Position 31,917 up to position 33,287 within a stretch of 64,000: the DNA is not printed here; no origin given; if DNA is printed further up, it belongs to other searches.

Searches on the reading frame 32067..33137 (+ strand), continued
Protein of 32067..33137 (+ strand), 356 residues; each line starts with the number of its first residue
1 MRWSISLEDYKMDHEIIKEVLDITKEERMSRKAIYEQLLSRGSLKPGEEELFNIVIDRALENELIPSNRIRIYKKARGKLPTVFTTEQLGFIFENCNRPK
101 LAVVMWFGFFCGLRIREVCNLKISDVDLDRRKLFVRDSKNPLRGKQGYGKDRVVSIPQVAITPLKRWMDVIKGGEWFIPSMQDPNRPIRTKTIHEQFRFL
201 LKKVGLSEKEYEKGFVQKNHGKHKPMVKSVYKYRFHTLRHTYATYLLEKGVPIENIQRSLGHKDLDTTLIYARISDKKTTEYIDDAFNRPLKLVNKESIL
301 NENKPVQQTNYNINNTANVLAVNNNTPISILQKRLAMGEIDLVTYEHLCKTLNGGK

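Call 42: find_related_loci(query=A3, collection=genome_contigs, flank=10000)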
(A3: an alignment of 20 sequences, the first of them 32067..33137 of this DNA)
Query A3 (356 aa) in genome_contigs; peptide patterns used: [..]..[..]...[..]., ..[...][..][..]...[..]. (x = any residue, [..] = any of these).
253 stretches matched a pattern; 209 encode a relative of the query (tblastn E <= 1e-3); the best 80 are kept; 79 distinct loci.
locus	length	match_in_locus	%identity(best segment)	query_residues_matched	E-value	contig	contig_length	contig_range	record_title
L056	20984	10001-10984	51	16-353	9e-118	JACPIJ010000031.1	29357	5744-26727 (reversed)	MAG: Candidatus Woesearchaeota archaeon isolate NC_groundwater_437_Ag_B-0.1um_48_22 GD18-4_B1_scaffold_515626, whole gen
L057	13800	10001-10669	36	79-346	7e-40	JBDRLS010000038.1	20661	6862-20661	MAG: Nanoarchaeota archaeon isolate MEGAHIT-group-1.791 k141_13415673, whole genome shotgun sequence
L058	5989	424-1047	39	79-307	3e-39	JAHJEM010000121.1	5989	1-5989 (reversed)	MAG: Nanoarchaeota archaeon isolate Modern_marine_glass_biofilm.mb.128 Modern_marine_gla.mb.128_k141_980326, whole genom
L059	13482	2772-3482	33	75-353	4e-39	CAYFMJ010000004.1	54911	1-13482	MAG TPA_asm: uncultured Methanosarcinales archaeon isolate ERP019367_co1_71 genome assembly, contig: NODE_687_length_549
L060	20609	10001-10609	39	79-300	4e-38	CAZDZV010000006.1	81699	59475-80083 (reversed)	MAG TPA_asm: uncultured Methanosarcinales archaeon isolate SRP141376_co2_275 genome assembly, contig: NODE_758_length_81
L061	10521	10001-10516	43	80-272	2e-37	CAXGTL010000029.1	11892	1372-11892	MAG TPA_asm: Candidatus Woesearchaeota archaeon isolate ERR594346_binner12_Refined_66 genome assembly, contig: ERZ540258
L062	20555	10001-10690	34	79-353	5e-37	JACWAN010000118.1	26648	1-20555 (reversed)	MAG: Candidatus Woesearchaeota archaeon isolate A_NAN_12 k141_470735, whole genome shotgun sequence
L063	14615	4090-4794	36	80-354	4e-37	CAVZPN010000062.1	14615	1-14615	MAG: uncultured archaeon isolate MFD02832.bin.2.135 genome assembly, contig: contig_76475, whole genome shotgun sequence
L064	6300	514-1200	37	75-342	7e-37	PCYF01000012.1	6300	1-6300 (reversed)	MAG: Candidatus Woesearchaeota archaeon CG10_big_fil_rev_8_21_14_0_10_32_9 CG10_8_21_14_0.10_scaffold_14317_c, whole gen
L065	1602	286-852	39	79-288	2e-37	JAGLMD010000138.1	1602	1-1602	MAG: Nanoarchaeota archaeon isolate RS_5_44 ROV157_5.bin.44.fa_138, whole genome shotgun sequence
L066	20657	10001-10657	35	79-342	4e-36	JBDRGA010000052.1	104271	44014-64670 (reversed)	MAG: Candidatus Woesearchaeota archaeon isolate MEGAHIT-group-1.404 k141_2610342, whole genome shotgun sequence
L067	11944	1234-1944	34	70-353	4e-36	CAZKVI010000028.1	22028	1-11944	MAG TPA_asm: uncultured Methanosarcinales archaeon isolate SRP077602_co2_3 genome assembly, contig: NODE_3541_length_220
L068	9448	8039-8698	35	79-342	2e-35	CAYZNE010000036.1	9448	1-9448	MAG TPA_asm: uncultured Methanosarcinales archaeon isolate binchicken_co243_25 genome assembly, contig: NODE_6691_length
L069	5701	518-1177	36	79-342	4e-35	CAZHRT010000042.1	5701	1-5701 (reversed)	MAG TPA_asm: uncultured Methanosarcinales archaeon isolate binchicken_co28_95 genome assembly, contig: NODE_9325_length_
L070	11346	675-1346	35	79-346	6e-35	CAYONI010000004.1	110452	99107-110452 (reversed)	MAG TPA_asm: uncultured Methanosarcinales archaeon isolate SRP191223_co1_272 genome assembly, contig: NODE_64_length_110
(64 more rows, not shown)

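Call 47: find_related_loci(query=A3, collection=metagenome_contigs, flank=10000)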
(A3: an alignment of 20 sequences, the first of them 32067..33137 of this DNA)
Query A3 (356 aa) in metagenome_contigs; peptide patterns used: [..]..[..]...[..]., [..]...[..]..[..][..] (x = any residue, [..] = any of these).
334 stretches matched a pattern; 222 encode a relative of the query (tblastn E <= 1e-3); the best 80 are kept; 80 distinct loci.
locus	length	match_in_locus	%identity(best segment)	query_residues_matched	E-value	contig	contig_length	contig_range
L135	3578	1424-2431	53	10-353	2e-127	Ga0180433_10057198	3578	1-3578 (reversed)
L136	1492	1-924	53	23-345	2e-122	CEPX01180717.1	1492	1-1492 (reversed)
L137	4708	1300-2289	47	11-355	1e-96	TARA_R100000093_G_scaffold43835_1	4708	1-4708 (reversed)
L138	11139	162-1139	46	12-348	1e-92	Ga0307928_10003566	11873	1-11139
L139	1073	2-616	58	139-353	5e-88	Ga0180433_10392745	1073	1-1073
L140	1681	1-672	53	119-353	8e-83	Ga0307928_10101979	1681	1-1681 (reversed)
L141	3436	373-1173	41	77-351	3e-65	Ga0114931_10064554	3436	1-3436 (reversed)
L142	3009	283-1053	41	77-346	4e-62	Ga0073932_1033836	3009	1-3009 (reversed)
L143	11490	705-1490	39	77-352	7e-61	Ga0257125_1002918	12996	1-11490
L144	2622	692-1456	41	79-346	4e-61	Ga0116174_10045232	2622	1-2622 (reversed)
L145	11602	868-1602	37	81-352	5e-45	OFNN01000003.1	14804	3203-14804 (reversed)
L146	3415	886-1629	36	80-352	4e-42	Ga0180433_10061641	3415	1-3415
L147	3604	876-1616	36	80-352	3e-42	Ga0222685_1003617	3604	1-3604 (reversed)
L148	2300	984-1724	36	80-352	2e-42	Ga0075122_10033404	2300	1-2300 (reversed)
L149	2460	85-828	36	80-352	4e-42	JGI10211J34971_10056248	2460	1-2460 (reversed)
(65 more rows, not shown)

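Call 66: search_protein_families(library=phrogs, proteins=[window:32067-33137:+], max_evalue=0.001)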
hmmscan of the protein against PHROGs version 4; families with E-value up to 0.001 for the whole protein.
window:32067-33137:+ (356 aa): 8 families
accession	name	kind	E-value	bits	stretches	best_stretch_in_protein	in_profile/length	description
phrog_1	-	integration and excision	5.2e-39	136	1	55-308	239-467/611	integrase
phrog_216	-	integration and excision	1.8e-33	116.9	1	96-324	71-276/301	integrase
phrog_7685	-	integration and excision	1.6e-13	51.7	1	218-282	173-231/240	integrase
phrog_7269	-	integration and excision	7.8e-07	29.9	1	236-286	31-77/89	integrase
phrog_35951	-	unknown function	2.4e-05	25.7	1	230-283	18-71/97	-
phrog_23271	-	unknown function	2.4e-05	25.2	1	235-276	11-52/67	-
phrog_34557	-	integration and excision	0.00044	21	0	235-279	127-171/183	integrase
phrog_22184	-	unknown function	0.0009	19.8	0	95-143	203-251/254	-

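Call 69: search_solved_structures(query=window:32067-33137:+, max_evalue=0.001)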
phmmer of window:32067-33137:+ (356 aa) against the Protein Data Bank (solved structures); distinct sequences matched with E-value up to 0.001: 10.
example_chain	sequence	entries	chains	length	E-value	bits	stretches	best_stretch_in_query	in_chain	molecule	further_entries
4a8e_A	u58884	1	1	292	1.5e-16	63.6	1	78-284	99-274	PROBABLE TYROSINE RECOMBINASE XERC-LIKE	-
2a3v_A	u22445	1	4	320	2.9e-13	52.8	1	75-279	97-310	site-specific recombinase IntI4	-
5hxy_A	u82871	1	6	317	3.1e-13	52.8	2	100-209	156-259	Tyrosine recombinase XerA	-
5dcf_A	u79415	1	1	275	8.7e-07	31.5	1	232-278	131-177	Tyrosine recombinase XerD,DNA translocase FtsK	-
1a0p_A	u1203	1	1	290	1.1e-06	31.2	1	232-278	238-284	SITE-SPECIFIC RECOMBINASE XERD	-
5vfz_A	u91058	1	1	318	3.9e-06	29.4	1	226-284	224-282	Gp33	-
5dor_A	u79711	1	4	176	5.5e-05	25.6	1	235-288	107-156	Integrase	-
5c6k_A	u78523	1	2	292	0.00013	24.4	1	235-288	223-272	Integrase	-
5jjv_A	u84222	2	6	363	0.00041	22.7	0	234-278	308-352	Tyrosine recombinase XerH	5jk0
9i5v_14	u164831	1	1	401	0.00073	21.9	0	231-280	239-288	Ribosome-associated translation inhibitor RaiA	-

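Call 70: search_protein_families(library=ncbifam, proteins=[window:32067-33137:+], max_evalue=0.001)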
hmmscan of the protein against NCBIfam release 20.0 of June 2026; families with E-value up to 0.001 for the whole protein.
window:32067-33137:+ (356 aa): 12 families
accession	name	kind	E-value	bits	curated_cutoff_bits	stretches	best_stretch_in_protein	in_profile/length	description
NF040815.2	recomb_XerA_Arch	equivalog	3.1e-30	105.6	220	1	31-279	45-259/263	site-specific tyrosine recombinase/integron integrase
TIGR02249.1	integrase_gron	subfamily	1.2e-24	87.2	265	2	235-279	261-305/315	integron integrase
TIGR02224.1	recomb_XerC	equivalog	6.5e-21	75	335.15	1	66-289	90-292/295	tyrosine recombinase XerC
TIGR02225.1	recomb_XerD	equivalog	7.3e-19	68.2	329.6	2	235-289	235-289/290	site-specific tyrosine recombinase XerD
NF001399.0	PRK00283.1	subfamily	2.4e-16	59.9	279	1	77-282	107-291/300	tyrosine recombinase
NF002331.0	PRK01287.1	subfamily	1.3e-15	57.2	371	2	235-278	273-316/365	site-specific tyrosine recombinase XerC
NF003462.0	PRK05084.1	equivalog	2.6e-11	42.9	267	1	235-285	305-355/360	tyrosine recombinase XerS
NF011946.0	PRK15417.1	equivalog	1.3e-10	41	435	1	235-276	276-317/337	integron integrase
NF007370.0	PRK09870.1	subfamily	1.9e-07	30.9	221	1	106-141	39-74/200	tyrosine-type DNA invertase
NF047926.1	integrase_GmtZ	equivalog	2.9e-07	28.9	600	1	183-333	376-533/784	gamma-mobile-trio integrase GmtZ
NF007371.0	PRK09871.1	subfamily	0.00013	21.6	222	0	231-272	131-172/198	tyrosine-type DNA invertase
NF040693.1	recomb_GmtY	equivalog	0.00046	19.5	340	0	236-281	394-439/441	gamma-mobile-trio recombinase GmtY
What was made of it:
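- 32067..33137 (+): Tyrosine integrase, intact; the real start is probably the ATG near 32100. Its nearest named relatives are XerA-like recombinases, below the family cut-off (calls 69, 70).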
